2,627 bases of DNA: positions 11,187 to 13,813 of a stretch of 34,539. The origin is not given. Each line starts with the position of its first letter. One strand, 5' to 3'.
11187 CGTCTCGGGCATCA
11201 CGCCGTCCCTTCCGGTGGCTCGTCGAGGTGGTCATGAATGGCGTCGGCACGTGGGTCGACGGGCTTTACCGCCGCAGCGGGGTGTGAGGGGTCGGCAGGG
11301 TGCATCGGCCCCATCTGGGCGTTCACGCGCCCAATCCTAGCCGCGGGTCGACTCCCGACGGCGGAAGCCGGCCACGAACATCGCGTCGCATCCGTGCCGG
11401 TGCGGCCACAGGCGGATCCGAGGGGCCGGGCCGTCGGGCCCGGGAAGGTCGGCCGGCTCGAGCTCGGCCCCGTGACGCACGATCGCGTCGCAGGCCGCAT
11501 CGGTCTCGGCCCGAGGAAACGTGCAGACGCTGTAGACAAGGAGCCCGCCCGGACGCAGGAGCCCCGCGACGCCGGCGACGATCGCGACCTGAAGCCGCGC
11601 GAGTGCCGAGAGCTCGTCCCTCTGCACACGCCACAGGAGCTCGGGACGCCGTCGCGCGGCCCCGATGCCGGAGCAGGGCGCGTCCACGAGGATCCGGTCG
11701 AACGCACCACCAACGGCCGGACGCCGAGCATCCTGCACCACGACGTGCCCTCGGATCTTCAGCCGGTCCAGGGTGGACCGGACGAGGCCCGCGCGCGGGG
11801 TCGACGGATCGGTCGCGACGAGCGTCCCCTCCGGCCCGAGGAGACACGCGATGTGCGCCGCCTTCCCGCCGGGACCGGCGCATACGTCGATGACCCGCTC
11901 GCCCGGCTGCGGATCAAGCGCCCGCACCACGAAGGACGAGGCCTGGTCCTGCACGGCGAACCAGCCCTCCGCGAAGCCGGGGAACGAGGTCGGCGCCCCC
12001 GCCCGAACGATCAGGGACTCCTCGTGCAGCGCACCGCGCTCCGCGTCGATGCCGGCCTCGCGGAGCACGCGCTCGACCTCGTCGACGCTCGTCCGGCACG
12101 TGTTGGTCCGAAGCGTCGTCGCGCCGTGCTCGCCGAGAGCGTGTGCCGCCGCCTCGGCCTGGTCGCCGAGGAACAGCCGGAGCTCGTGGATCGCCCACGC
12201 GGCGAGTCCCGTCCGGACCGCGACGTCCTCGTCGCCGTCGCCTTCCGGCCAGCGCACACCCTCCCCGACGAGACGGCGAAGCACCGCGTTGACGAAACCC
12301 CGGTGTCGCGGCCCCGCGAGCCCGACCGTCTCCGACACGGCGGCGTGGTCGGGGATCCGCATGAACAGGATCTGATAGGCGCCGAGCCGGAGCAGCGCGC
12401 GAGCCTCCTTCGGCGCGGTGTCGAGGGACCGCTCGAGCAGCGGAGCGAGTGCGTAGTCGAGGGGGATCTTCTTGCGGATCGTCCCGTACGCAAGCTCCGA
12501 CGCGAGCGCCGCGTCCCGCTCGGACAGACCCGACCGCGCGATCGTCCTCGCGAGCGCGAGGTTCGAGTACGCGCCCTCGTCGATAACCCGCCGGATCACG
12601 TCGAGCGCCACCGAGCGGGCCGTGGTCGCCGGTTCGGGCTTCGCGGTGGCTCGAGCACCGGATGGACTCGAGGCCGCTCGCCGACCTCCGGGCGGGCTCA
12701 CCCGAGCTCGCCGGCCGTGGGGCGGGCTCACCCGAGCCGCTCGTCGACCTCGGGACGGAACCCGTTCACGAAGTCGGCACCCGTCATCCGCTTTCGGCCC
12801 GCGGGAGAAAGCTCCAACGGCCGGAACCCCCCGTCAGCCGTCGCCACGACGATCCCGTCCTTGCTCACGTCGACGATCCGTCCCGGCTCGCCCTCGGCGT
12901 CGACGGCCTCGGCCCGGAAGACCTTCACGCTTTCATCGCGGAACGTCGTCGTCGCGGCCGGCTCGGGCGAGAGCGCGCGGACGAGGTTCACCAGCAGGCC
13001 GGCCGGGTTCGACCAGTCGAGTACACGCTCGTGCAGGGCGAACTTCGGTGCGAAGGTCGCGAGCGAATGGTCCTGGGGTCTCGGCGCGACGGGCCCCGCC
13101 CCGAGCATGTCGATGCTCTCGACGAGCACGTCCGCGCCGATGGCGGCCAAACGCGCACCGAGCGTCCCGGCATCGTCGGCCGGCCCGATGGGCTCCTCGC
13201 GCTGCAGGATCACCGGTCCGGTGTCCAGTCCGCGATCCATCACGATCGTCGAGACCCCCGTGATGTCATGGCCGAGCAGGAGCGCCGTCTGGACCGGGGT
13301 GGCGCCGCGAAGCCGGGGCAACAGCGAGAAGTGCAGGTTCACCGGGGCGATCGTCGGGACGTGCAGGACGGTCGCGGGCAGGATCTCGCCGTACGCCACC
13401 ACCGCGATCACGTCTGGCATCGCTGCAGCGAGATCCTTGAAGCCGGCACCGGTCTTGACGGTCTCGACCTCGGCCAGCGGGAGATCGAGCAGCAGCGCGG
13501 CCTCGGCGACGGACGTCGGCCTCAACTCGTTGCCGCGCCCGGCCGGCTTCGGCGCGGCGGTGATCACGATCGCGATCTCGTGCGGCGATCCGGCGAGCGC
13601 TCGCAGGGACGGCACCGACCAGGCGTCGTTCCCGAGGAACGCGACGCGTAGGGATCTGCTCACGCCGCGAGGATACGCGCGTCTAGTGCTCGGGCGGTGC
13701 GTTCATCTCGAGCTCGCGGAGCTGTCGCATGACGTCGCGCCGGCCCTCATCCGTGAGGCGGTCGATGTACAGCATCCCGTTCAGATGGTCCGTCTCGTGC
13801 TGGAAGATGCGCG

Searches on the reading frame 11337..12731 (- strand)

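Call 63: search_protein_families(library=pfam, proteins=[window:11337-12731:-], max_evalue=0.001)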
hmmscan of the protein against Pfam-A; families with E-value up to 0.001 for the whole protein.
window:11337-12731:- (464 aa): 5 families
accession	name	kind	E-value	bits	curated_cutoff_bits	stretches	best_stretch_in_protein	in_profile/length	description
PF01189.24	Methyltr_RsmB-F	-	1.7e-44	152.4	27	1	271-456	3-198/199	16S rRNA methyltransferase RsmB/F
PF01029.23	NusB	-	7.1e-27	94.8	23.1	1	37-154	2-131/133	NusB family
PF22458.1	RsmF-B_ferredox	-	5.3e-10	39.7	27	1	178-245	3-70/74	Methyltr_RsmF/B-like, ferredoxin-like domain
PF05175.20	MTS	-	0.00028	21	23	1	262-352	17-107/170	Methyltransferase small domain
PF13649.12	Methyltransf_25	-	0.00075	20.6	27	0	280-349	1-70/97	Methyltransferase domain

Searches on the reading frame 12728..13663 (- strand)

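Call 63: search_protein_families(library=pfam, proteins=[window:12728-13663:-], max_evalue=0.001)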
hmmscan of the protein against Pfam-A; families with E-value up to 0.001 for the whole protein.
window:12728-13663:- (311 aa): 2 families
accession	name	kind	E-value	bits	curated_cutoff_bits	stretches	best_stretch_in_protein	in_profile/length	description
PF00551.24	Formyl_trans_N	-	9.6e-29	100.8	26.1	1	6-183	2-180/181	Formyl transferase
PF02911.23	Formyl_trans_C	-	1.5e-21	76.9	21.1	1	212-303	6-100/100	Formyl transferase, C-terminal domain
